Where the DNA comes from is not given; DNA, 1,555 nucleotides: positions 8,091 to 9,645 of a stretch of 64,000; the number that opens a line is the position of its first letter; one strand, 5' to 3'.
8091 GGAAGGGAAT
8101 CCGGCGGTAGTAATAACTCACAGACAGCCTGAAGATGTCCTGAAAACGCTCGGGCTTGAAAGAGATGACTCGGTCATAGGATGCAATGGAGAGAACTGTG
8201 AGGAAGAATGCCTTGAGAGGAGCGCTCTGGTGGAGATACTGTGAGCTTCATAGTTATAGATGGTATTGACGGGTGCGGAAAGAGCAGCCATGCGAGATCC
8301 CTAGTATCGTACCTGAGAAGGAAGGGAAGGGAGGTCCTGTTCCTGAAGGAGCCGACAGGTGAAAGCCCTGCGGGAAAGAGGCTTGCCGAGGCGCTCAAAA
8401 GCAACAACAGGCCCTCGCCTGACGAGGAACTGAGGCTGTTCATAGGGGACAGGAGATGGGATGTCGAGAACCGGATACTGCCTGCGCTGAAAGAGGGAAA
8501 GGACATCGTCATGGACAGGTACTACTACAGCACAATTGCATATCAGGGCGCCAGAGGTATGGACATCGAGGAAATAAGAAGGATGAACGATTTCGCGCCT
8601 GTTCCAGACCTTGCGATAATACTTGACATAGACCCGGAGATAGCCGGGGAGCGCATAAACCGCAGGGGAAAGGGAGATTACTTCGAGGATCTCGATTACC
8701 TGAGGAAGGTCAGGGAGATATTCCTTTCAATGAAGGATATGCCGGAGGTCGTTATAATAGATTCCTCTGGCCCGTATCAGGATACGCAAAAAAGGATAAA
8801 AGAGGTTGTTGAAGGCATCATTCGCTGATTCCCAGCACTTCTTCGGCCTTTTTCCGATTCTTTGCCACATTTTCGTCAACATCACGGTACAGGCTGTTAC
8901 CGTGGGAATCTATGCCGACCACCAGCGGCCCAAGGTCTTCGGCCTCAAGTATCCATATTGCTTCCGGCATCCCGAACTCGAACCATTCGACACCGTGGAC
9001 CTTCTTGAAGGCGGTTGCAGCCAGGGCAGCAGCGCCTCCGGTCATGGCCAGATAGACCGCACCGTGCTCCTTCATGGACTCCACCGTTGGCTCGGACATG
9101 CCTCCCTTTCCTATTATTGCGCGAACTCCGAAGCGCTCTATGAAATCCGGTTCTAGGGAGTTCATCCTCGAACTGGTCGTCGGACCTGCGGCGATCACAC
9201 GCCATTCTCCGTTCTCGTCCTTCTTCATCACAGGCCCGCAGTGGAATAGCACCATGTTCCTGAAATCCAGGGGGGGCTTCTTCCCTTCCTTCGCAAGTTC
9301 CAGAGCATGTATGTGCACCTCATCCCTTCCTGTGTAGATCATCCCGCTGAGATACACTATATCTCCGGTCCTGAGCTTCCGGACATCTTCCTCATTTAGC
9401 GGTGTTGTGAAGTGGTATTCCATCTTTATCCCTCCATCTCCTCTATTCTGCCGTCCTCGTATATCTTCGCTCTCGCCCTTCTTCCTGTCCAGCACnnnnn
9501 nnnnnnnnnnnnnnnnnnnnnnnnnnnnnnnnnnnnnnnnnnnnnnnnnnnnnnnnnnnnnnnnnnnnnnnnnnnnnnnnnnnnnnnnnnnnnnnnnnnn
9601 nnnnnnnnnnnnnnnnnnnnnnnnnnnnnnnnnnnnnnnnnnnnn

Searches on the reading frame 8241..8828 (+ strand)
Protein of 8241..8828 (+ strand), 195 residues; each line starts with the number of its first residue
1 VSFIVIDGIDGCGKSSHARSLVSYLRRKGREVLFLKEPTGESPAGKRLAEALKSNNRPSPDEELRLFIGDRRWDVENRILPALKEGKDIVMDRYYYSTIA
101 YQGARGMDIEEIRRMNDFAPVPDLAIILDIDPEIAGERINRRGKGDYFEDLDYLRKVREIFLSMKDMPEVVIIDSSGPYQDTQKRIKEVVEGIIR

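Call 25: search_protein_families(library=pfam, proteins=[window:8241-8828:+], max_evalue=0.001)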
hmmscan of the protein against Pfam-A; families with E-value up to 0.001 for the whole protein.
window:8241-8828:+ (195 aa): 3 families
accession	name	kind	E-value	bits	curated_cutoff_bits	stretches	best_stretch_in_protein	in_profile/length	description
PF02223.23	Thymidylate_kin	-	1.4e-45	155.7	27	1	6-186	1-185/185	Thymidylate kinase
PF01712.25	dNK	-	0.00019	21.7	27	0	4-191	1-196/203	Deoxynucleoside kinase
PF13238.12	AAA_18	-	0.00044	21.1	29.4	0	4-146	1-115/128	AAA domain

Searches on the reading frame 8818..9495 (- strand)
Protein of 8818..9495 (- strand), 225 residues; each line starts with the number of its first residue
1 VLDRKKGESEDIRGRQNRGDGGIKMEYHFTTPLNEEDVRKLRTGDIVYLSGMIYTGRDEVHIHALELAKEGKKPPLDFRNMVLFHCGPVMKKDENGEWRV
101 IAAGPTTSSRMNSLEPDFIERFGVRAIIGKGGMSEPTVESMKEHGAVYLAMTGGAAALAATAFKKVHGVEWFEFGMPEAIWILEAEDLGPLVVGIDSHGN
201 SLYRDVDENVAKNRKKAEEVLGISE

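Call 25: search_protein_families(library=pfam, proteins=[window:8818-9495:-], max_evalue=0.001)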
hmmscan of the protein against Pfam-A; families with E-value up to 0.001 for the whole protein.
window:8818-9495:- (225 aa): 1 family
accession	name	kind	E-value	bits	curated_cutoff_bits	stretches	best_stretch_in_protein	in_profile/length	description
PF05683.17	Fumerase_C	-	4.2e-49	167.1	22.2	1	30-205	32-204/205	Fumarase C-terminus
